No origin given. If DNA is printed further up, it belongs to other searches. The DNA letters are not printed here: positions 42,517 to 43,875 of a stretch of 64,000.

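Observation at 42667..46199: Nonulosonic-acid module (NeuB synthase - TylF O-methyltransferase - NeuA cytidylyltransferase - 2-hydroxyacid dehydrogenase) lacking the usual upstream dehydratase and acetyltransferase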

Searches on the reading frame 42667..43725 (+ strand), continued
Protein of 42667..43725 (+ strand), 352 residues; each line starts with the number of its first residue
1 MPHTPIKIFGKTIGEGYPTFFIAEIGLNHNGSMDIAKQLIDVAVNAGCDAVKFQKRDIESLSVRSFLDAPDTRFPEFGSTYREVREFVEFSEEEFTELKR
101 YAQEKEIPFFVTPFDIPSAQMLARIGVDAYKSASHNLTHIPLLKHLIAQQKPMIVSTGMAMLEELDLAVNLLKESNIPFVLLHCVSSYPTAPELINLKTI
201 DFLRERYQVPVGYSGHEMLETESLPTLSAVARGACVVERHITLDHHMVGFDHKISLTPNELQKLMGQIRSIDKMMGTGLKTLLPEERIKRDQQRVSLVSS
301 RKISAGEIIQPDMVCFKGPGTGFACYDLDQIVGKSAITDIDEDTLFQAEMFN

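Call 16: find_encoding_contigs(protein=P0002, flank=10000, max_places=2)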
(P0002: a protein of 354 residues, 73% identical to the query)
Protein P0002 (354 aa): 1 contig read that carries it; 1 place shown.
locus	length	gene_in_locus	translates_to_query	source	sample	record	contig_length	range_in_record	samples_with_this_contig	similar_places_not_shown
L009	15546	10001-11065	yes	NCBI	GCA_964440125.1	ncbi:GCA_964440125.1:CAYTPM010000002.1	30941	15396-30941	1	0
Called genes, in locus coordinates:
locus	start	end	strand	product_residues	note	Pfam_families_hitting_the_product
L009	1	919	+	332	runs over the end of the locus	-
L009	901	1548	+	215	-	PF13489:Methyltransf_23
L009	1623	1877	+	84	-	PF07883:Cupin_2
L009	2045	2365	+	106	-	-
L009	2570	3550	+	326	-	-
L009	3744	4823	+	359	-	PF05050:Methyltransf_21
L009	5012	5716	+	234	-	PF13489:Methyltransf_23, PF13847:Methyltransf_31, PF08241:Methyltransf_11, PF08242:Methyltransf_12, PF13649:Methyltransf_25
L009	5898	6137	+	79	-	PF12728:HTH_17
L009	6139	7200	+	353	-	PF01073:3Beta_HSD, PF01370:Epimerase, PF02719:Polysacc_synt_2, PF04321:RmlD_sub_bind, PF07993:NAD_binding_4, PF16363:GDP_Man_Dehyd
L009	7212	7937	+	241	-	PF00483:NTP_transferase, PF12804:NTP_transf_3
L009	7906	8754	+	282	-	PF01061:ABC2_membrane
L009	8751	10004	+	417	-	PF00005:ABC_tran, PF13304:AAA_21 (faint), PF14524:Wzt_C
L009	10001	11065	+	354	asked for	PF03102:NeuB, PF08666:SAF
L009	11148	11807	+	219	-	PF02348:CTP_transf_3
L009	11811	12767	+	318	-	-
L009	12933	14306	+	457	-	PF00535:Glycos_transf_2, PF10111:Glyco_tranf_2_2 (faint), PF05711:TylF, PF13578:Methyltransf_24 (weak)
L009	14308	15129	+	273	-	-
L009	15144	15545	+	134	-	?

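Call 17: find_encoding_contigs(protein=P0008, flank=10000, max_places=2)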
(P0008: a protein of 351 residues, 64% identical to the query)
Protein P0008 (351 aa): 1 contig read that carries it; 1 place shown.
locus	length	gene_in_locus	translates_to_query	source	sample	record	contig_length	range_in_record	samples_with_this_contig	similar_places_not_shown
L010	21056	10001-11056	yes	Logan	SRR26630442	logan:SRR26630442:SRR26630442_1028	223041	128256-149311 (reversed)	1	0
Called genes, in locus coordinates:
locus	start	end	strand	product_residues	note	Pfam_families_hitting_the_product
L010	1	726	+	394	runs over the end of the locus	PF00953:Glycos_transf_4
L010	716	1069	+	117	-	PF01047:MarR (weak), PF12802:MarR_2 (weak), PF13412:HTH_24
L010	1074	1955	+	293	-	PF01370:Epimerase, PF02719:Polysacc_synt_2 (faint), PF04321:RmlD_sub_bind, PF16363:GDP_Man_Dehyd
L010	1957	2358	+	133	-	PF01909:NTP_transf_2, PF18765:Polbeta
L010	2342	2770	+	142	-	PF01934:HepT-like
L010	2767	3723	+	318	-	PF01370:Epimerase, PF04321:RmlD_sub_bind, PF16363:GDP_Man_Dehyd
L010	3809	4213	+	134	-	-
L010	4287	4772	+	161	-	-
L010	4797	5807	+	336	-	PF00389:2-Hacid_dh, PF02826:2-Hacid_dh_C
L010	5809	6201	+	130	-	PF08780:NTase_sub_bind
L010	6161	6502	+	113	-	PF01909:NTP_transf_2, PF18765:Polbeta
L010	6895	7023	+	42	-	-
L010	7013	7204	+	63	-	-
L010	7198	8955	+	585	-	PF00664:ABC_membrane (weak), PF02463:SMC_N, PF00005:ABC_tran, PF13555:AAA_29 (weak)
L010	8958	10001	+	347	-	PF01073:3Beta_HSD, PF01370:Epimerase, PF02719:Polysacc_synt_2, PF04321:RmlD_sub_bind, PF16363:GDP_Man_Dehyd, PF07993:NAD_binding_4 (weak)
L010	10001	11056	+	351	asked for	PF03102:NeuB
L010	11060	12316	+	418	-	PF00535:Glycos_transf_2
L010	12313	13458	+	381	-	PF13378:MR_MLE_C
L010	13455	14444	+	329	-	PF00389:2-Hacid_dh (weak), PF02826:2-Hacid_dh_C, PF00670:AdoHcyase_NAD (faint), PF07991:KARI_N (weak)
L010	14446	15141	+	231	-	PF02348:CTP_transf_3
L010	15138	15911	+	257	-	PF00106:adh_short, PF08659:KR (weak), PF13561:adh_short_C2, PF23441:SDR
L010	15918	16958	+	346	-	PF01636:APH (weak)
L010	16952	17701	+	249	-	PF01557:FAA_hydrolase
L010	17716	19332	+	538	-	PF05721:PhyH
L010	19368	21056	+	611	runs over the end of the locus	PF27859:LIC12162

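Call 26: find_related_loci(query=A1, collection=genome_contigs, flank=10000)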
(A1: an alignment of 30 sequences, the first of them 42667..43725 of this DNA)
Query A1 (352 aa) in genome_contigs; peptide patterns used: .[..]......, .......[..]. (x = any residue, [..] = any of these).
600 stretches matched a pattern (row limit reached: there are more); 599 encode a relative of the query (tblastn E <= 1e-3); the best 80 are kept; 80 distinct loci.
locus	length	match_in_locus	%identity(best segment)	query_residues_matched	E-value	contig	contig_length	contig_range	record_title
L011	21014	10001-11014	52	11-351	2e-114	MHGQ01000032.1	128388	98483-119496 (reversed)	MAG: Omnitrophica WOR_2 bacterium RIFCSPHIGHO2_02_FULL_50_17 rifcsphigho2_02_scaffold_210, whole genome shotgun sequence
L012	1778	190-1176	51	20-351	4e-115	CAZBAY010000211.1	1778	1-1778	MAG TPA_asm: uncultured Planctomycetia bacterium isolate binchicken_co165_23 genome assembly, contig: k141_2073831, whol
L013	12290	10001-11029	48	6-351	8e-107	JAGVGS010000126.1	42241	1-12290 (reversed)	MAG: Candidatus Omnitrophota bacterium isolate DeMMO2_33 c_000000053583, whole genome shotgun sequence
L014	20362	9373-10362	46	20-352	7e-99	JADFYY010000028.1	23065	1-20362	MAG: Magnetococcales bacterium isolate nHA1bin2 nHA1_bin2_NODE_28_length_23065_cov_8.328867, whole genome shotgun sequen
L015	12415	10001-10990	49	20-352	1e-95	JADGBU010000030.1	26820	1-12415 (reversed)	MAG: Magnetococcales bacterium isolate nW5bin3 nW5_bin3_NODE_190_length_26820_cov_10.656081, whole genome shotgun sequen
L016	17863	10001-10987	48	20-351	9e-94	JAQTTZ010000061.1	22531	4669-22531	MAG: Bacteriovorax sp. isolate STB_52 NODE_5089_length_22531_cov_3.459605_Sandtown_B, whole genome shotgun sequence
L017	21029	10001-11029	46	6-349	2e-88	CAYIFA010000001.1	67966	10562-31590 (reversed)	MAG TPA_asm: uncultured Candidatus Saccharibacteria bacterium isolate ERP119705_co1_703 genome assembly, contig: NODE_27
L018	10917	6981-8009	44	6-351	9e-88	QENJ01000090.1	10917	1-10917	Candidatus Methanophagaceae archaeon isolate CONS3730H04p2b1 Ga0123297_1060, whole genome shotgun sequence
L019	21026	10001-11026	42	6-350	1e-85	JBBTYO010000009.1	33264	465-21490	MAG: Patescibacteria group bacterium isolate H41-bin094_1 H41_bin094_1_000000000009, whole genome shotgun sequence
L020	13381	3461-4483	45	2-349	3e-85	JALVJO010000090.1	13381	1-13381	MAG: Deltaproteobacteria bacterium isolate A1_metabat2_scaf2bin.062 A1_NODE_2035_length_13381_cov_47.788894, whole genom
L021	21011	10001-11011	43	6-346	5e-85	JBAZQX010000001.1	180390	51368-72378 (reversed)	MAG: Candidatus Doudnabacteria bacterium isolate SO_2017_SWC_9 scaffold_96_c1_LP-4_2017, whole genome shotgun sequence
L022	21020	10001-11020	43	6-349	2e-83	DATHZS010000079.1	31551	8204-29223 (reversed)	MAG TPA_asm: Anaerolineales bacterium isolate SMAG_U16244 k141_234271, whole genome shotgun sequence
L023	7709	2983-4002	43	2-346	5e-82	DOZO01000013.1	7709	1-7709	MAG TPA_asm: Desulfobulbaceae bacterium isolate UBA11700 contig_21472, whole genome shotgun sequence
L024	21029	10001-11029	43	6-351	1e-81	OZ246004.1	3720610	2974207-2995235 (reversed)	MAG: Saprospiraceae bacterium isolate 8d485142-650c-4439-9b0f-aa87d69d59df genome assembly, chromosome: 1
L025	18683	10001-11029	43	1-346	8e-82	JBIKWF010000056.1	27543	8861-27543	MAG: Bdellovibrionota bacterium isolate ME2015-09-01_3300035663_group6_bin89 Rohwer_bin1204_scaffold_908_c1, whole genom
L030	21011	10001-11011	43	6-346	6e-79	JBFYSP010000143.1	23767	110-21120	MAG: Anaerolineae bacterium isolate PPR_0243 PPR_0243_bin.14.fa_k121_4304593, whole genome shotgun sequence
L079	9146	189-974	45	20-286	4e-68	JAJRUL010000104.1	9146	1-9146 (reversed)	MAG: Candidatus Zixiibacteriota bacterium isolate Dive96_bin10.185 k141_2200736, whole genome shotgun sequence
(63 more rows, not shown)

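Call 47: search_solved_structures(query=window:42667-43725:+, max_evalue=1e-30, show_alignments=5)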
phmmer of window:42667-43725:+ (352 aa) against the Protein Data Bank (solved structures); distinct sequences matched with E-value up to 1e-30: 7.
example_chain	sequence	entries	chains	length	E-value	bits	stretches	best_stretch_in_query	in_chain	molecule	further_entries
6ncs_A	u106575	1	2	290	9.8e-50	173.5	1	12-279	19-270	N-acetylneuraminic acid (Sialic acid) synthetase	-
4ipi_A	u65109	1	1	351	8.8e-45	157.2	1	5-340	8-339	Polysialic acid capsule biosynthesis protein SiaC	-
1xuu_A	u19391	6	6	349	1.6e-44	156.3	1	5-340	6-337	polysialic acid capsule biosynthesis protein SiaC | N-acetylneuraminate synthase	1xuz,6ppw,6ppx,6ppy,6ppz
4ipj_A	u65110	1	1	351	1.7e-44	156.3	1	5-340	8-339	Polysialic acid capsule biosynthesis protein SiaC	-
1vli_A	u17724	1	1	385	1.8e-43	152.9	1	6-286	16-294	Spore coat polysaccharide biosynthesis protein spsE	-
2wqp_A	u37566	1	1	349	4e-43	151.8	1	5-340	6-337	POLYSIALIC ACID CAPSULE BIOSYNTHESIS PROTEIN SIAC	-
8h2c_A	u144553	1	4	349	6e-37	131.5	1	18-341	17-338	Pseudaminic acid synthase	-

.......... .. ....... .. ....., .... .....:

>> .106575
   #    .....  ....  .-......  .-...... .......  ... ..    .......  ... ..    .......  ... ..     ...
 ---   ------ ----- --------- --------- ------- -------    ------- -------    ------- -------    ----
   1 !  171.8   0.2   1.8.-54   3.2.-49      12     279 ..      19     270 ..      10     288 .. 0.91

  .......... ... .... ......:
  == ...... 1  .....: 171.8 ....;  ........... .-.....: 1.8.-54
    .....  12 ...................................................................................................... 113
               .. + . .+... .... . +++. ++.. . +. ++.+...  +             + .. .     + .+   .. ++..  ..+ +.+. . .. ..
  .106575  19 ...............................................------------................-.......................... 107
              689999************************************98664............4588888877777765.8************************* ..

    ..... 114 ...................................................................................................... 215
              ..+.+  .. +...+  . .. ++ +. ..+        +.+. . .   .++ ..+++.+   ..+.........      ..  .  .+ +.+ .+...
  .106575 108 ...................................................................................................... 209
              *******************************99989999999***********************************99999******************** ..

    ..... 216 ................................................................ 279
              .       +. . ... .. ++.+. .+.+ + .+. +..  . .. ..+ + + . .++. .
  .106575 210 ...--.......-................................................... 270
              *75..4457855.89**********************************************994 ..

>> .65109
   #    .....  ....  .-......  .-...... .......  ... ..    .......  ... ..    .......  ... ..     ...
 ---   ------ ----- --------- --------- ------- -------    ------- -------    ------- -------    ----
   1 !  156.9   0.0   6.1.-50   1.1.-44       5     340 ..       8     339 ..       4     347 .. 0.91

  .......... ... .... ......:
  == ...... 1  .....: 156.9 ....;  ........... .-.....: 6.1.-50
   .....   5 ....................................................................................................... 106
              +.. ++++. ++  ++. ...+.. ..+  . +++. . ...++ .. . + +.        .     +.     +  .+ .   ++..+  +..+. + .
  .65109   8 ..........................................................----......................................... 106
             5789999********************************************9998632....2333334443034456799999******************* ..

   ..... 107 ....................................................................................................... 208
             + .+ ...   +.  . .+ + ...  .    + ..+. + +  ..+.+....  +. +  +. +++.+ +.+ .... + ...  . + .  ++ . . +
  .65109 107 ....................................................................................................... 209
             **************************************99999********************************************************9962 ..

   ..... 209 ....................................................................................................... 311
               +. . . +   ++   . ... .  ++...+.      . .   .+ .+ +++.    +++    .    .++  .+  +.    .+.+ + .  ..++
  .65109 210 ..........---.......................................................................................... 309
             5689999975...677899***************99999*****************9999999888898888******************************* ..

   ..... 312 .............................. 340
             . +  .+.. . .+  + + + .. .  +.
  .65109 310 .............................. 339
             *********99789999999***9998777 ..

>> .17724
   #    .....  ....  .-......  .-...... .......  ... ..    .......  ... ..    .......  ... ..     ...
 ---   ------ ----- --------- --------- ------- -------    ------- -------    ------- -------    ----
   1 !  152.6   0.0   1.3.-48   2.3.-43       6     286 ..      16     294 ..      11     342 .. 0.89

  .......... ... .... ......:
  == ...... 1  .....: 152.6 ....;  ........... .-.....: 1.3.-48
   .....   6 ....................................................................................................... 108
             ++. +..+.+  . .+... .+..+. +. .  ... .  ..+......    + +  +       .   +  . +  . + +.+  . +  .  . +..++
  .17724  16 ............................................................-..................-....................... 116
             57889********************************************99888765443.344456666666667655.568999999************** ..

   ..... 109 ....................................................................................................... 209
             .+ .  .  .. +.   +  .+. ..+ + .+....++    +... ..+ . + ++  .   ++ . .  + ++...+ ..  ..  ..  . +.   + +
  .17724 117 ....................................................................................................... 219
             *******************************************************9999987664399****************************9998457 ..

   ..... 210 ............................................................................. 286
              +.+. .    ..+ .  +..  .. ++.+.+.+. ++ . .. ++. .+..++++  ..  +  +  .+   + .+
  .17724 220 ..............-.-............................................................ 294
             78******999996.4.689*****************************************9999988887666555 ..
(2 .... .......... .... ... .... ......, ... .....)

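Call 65: search_protein_families(library=pfam, proteins=[L007:11057-12382:+, L010:11060-12316:+, L009:14308-15129:+, L007:14213-15298:+, L030:9992-11899:+, L020:3425-5338:+], max_evalue=0.1)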
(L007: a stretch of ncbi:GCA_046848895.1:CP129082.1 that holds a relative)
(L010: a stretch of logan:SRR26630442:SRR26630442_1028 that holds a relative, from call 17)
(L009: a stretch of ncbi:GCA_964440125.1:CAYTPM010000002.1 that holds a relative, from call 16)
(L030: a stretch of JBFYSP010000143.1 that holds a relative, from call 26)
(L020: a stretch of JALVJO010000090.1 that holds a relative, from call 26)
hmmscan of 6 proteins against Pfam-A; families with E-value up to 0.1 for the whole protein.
L007:11057-12382:+ (441 aa): 3 families
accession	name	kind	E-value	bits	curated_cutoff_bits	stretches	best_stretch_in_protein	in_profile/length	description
PF00535.33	Glycos_transf_2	-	1.2e-23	84.3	23.3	1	5-160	1-165/168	Glycosyl transferase family 2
PF13641.12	Glyco_tranf_2_3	-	8.3e-06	26.4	27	1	4-200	3-214/230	Glycosyltransferase like family 2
PF13704.12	Glyco_tranf_2_4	-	0.07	14.1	27.5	0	11-60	1-48/98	Glycosyl transferase family 2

L010:11060-12316:+ (418 aa): 5 families
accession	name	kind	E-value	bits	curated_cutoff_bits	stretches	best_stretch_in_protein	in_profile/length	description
PF00535.33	Glycos_transf_2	-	9.1e-25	88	23.3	1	5-160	1-165/168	Glycosyl transferase family 2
PF13641.12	Glyco_tranf_2_3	-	7.7e-05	23.2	27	1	2-200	1-214/230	Glycosyltransferase like family 2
PF10111.15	Glyco_tranf_2_2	-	0.0015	18.5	27.3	1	6-93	4-96/276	Glycosyltransferase like family 2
PF13632.12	Glyco_trans_2_3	-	0.0077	16.5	27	0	144-197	69-123/198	Glycosyl transferase family group 2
PF13704.12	Glyco_tranf_2_4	-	0.04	14.8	27.5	0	11-60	1-47/98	Glycosyl transferase family 2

L009:14308-15129:+ (273 aa): 0 families

L007:14213-15298:+ (361 aa): 1 family
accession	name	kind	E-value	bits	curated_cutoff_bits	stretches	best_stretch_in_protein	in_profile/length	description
PF00891.24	Methyltransf_2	-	7.4e-06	25.9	22.3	1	174-223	56-104/210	O-methyltransferase domain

L030:9992-11899:+ (635 aa): 3 families
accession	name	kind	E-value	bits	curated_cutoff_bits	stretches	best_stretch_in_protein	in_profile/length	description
PF03102.20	NeuB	-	4.1e-87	292.1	22.1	1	37-272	1-240/241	NeuB family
PF01261.30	AP_endonuc_2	-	2e-28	100.2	31.1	1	404-612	39-234/249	Xylose isomerase-like TIM barrel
PF08666.17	SAF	-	7.5e-06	26.9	21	1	290-345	3-62/63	SAF domain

L020:3425-5338:+ (637 aa): 4 families
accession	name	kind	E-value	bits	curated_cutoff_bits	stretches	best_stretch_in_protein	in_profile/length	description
PF03102.20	NeuB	-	8.9e-80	268.1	22.1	1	48-283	1-240/241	NeuB family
PF01261.30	AP_endonuc_2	-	1.1e-20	74.8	31.1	1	412-634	42-248/249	Xylose isomerase-like TIM barrel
PF08666.17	SAF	-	2.6e-08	34.7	21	1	300-355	3-62/63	SAF domain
PF13144.11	ChapFlgA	-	0.07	13.6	23.8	0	300-357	3-62/122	Chaperone for flagella basal body P-ring formation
